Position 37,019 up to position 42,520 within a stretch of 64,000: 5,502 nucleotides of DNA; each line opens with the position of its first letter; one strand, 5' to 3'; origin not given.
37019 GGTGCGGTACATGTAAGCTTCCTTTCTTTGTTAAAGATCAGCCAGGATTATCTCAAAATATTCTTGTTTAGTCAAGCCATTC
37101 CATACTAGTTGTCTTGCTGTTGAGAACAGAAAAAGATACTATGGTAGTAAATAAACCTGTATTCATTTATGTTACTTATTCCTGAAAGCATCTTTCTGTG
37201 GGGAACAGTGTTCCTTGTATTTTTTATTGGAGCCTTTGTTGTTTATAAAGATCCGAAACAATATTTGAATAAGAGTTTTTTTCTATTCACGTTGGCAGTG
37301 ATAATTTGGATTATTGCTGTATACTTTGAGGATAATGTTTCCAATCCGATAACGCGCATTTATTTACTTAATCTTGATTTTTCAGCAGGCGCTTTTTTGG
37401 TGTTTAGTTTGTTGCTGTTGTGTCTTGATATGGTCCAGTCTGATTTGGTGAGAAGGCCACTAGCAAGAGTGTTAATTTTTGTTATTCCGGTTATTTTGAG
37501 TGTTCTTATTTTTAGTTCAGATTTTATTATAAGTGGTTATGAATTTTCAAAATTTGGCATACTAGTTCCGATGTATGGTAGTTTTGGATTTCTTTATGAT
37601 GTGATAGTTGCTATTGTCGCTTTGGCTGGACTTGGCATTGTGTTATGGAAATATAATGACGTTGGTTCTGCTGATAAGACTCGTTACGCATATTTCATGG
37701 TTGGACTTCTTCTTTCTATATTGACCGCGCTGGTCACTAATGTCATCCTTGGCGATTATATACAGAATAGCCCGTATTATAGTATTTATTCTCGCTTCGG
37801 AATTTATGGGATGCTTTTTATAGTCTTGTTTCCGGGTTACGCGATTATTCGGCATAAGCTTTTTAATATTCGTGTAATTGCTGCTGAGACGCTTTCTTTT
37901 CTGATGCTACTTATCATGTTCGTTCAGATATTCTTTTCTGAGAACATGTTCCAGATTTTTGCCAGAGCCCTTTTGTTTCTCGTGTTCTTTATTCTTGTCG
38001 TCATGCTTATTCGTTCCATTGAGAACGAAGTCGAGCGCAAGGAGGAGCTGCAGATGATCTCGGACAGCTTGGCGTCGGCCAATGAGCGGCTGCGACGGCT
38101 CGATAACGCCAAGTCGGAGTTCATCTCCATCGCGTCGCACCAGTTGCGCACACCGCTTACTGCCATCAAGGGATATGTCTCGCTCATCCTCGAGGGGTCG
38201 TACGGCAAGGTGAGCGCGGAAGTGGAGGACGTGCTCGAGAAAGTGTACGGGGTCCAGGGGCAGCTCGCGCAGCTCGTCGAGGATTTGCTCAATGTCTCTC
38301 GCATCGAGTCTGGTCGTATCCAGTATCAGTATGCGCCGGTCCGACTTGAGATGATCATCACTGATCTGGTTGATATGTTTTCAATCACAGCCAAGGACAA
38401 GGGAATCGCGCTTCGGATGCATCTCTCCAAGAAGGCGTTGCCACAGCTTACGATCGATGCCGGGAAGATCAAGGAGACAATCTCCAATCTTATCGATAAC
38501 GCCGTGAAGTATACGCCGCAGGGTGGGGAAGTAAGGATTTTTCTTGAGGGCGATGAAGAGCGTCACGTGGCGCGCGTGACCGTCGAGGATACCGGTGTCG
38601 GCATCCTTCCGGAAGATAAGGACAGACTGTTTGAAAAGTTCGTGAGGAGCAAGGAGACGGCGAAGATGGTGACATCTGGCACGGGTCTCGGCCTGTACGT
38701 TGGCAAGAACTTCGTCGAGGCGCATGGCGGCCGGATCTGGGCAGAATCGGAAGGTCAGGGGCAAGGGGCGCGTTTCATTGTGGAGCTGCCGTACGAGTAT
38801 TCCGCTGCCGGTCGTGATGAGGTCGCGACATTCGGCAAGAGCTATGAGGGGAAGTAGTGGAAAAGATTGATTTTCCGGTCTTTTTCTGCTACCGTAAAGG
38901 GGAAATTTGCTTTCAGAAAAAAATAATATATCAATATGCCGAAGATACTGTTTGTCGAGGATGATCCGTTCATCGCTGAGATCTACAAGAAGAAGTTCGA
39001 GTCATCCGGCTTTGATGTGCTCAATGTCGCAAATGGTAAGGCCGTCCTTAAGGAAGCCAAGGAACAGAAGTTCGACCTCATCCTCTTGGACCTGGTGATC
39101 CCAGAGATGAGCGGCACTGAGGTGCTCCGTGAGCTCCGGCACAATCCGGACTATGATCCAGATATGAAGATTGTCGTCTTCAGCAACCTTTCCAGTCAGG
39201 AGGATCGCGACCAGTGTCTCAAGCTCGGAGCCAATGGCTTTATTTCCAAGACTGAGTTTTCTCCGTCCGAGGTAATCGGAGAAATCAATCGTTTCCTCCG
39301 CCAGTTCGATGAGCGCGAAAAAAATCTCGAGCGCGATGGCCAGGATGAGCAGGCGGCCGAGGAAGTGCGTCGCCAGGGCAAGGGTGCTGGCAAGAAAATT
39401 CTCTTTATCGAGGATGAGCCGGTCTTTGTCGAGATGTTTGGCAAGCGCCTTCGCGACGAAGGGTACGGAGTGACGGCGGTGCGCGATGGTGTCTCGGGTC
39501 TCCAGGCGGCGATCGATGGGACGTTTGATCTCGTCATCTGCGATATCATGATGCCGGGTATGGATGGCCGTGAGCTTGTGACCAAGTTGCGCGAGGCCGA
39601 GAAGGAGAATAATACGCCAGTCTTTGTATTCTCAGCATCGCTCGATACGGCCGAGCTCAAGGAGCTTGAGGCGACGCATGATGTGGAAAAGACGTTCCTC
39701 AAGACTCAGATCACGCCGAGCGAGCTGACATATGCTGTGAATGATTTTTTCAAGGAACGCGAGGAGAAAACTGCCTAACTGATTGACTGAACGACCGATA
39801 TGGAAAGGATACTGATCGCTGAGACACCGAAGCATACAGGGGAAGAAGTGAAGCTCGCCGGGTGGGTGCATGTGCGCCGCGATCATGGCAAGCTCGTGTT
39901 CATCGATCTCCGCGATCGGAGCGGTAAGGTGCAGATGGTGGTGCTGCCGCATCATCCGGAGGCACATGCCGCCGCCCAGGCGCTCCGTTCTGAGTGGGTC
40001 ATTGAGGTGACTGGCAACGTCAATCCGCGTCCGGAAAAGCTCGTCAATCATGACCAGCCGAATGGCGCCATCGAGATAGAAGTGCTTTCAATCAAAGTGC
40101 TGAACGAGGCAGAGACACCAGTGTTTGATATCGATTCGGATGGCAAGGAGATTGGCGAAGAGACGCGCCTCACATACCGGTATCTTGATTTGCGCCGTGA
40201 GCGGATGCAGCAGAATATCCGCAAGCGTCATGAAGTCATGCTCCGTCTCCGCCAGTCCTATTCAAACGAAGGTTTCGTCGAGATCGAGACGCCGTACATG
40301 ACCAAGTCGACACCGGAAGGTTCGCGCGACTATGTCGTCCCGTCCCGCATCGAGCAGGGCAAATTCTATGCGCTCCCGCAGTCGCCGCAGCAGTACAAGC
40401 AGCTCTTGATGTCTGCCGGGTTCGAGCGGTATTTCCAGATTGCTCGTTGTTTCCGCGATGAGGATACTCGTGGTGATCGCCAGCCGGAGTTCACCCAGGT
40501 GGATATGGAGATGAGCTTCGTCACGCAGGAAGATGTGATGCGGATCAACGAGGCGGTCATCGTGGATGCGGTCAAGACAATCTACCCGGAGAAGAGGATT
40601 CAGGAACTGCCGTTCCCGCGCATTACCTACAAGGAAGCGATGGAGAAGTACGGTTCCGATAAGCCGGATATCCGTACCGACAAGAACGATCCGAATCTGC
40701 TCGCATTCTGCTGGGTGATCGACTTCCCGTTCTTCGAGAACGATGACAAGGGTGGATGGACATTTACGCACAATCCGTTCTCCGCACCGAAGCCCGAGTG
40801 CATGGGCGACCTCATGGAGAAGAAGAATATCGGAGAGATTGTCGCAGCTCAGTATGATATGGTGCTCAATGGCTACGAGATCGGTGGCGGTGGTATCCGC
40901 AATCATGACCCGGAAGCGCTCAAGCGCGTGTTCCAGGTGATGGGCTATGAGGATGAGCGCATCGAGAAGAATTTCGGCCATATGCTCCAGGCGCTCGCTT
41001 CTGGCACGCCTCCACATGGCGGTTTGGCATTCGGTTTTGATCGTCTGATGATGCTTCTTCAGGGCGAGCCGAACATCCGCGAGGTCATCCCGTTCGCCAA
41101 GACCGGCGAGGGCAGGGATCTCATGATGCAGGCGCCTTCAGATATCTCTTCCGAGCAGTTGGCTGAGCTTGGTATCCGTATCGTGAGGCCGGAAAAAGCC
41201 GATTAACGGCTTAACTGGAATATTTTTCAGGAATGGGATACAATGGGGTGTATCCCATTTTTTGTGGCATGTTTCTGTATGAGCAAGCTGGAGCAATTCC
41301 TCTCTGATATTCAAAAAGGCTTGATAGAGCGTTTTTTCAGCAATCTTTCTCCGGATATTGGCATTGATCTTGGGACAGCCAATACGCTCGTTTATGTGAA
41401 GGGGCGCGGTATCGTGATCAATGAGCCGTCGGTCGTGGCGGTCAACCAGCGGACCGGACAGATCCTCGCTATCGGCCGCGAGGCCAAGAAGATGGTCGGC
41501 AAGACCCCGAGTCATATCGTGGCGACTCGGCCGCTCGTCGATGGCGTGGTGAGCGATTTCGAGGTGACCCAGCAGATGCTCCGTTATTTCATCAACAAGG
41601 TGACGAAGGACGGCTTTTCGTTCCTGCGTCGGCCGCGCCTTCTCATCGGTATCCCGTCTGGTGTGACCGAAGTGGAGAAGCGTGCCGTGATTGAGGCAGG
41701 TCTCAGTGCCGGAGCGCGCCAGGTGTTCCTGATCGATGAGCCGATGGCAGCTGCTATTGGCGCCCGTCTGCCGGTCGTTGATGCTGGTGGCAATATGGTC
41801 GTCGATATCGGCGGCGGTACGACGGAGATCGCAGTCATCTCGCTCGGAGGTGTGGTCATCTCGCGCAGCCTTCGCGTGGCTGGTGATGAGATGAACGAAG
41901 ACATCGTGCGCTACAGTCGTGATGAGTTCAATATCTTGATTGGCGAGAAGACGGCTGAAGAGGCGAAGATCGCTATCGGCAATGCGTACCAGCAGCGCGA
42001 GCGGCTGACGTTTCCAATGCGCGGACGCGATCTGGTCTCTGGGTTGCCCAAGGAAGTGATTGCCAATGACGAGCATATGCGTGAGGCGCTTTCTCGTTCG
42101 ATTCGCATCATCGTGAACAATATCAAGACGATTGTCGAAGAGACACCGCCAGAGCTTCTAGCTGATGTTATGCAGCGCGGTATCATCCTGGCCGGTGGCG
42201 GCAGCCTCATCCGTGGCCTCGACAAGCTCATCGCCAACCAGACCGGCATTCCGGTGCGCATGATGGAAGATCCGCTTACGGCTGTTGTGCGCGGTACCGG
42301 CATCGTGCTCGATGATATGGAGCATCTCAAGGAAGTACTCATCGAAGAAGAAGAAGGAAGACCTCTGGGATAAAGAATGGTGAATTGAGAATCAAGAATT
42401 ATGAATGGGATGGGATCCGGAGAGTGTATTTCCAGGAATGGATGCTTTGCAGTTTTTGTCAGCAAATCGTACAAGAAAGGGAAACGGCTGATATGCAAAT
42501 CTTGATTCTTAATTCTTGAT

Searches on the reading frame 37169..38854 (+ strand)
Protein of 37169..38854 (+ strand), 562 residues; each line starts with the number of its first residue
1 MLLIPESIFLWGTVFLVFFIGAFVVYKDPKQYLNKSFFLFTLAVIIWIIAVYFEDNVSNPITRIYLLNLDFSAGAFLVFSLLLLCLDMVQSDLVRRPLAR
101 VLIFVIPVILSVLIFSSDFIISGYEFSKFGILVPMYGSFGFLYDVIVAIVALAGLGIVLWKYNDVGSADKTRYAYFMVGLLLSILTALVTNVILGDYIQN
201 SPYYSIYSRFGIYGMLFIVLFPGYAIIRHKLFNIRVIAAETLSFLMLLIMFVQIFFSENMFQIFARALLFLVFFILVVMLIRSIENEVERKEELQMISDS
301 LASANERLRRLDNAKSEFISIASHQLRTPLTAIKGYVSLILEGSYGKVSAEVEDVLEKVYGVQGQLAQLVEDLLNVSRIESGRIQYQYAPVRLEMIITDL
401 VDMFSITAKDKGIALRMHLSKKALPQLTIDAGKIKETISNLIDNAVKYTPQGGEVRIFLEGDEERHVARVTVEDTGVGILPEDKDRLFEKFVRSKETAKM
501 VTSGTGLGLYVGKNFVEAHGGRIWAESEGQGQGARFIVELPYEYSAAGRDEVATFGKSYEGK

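Call 33: search_protein_families(library=pfam, proteins=[window:37169-38854:+], max_evalue=0.00001)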
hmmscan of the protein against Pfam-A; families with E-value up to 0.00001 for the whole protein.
window:37169-38854:+ (562 aa): 3 families
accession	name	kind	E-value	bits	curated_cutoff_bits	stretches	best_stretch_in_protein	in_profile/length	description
PF02518.31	HATPase_c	-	5.8e-27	94.8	26.4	1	430-542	2-109/111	Histidine kinase-, DNA gyrase B-, and HSP90-like ATPase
PF00512.31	HisKA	-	3.4e-16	59.5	26.9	1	314-382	1-66/66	His Kinase A (phospho-acceptor) domain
PF16927.11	HisKA_7TM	-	8.7e-13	49.1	28.6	1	12-234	4-222/224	N-terminal 7TM region of histidine kinase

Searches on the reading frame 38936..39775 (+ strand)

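Call 33: search_protein_families(library=pfam, proteins=[window:38936-39775:+], max_evalue=0.00001)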
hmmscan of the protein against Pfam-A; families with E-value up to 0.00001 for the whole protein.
window:38936-39775:+ (280 aa): 1 family
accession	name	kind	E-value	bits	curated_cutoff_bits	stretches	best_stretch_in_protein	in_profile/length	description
PF00072.30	Response_reg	-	5.2e-45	152.6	30.2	2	4-112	1-105/111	Response regulator receiver domain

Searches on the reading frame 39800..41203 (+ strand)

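Call 33: search_protein_families(library=pfam, proteins=[window:39800-41203:+], max_evalue=0.00001)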
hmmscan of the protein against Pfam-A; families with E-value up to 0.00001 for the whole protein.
window:39800-41203:+ (468 aa): 2 families
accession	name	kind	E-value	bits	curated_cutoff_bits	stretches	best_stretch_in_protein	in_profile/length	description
PF00152.25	tRNA-synt_2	-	6.1e-115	384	25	1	120-435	2-307/308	tRNA synthetases class II (D, K and N)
PF01336.31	tRNA_anti-codon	-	3.9e-17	62.4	27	1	17-101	1-75/75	OB-fold nucleic acid binding domain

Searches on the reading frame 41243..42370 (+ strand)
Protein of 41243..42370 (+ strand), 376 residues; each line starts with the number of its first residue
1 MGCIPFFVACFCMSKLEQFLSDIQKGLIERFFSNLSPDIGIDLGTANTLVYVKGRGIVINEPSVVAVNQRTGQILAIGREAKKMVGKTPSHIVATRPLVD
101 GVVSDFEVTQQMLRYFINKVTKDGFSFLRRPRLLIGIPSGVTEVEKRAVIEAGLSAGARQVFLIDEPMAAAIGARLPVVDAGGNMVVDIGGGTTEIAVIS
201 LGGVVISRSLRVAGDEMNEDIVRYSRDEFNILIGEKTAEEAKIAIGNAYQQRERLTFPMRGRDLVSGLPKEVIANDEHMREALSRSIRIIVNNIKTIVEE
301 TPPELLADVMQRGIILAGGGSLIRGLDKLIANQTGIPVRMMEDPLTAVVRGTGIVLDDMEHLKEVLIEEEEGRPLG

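Call 33: search_protein_families(library=pfam, proteins=[window:41243-42370:+], max_evalue=0.00001)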
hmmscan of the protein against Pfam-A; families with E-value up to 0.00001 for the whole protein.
window:41243-42370:+ (376 aa): 5 families
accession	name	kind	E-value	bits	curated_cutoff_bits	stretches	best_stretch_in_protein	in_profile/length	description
PF06723.19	MreB_Mbl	-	2.2e-138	461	27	1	37-363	2-326/327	MreB/Mbl protein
PF14450.12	FtsA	-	1.4e-11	45.3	31.8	1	185-343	1-112/127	Cell division protein FtsA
PF00012.26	HSP70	-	3.6e-09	35.8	20.6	1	117-335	118-351/599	Hsp70 protein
PF00022.25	Actin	-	1.8e-07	30.6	27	0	62-237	31-204/410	Actin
PF11104.14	PilM_2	-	1.7e-06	27.6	27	0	314-342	278-306/340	Type IV pilus assembly protein PilM;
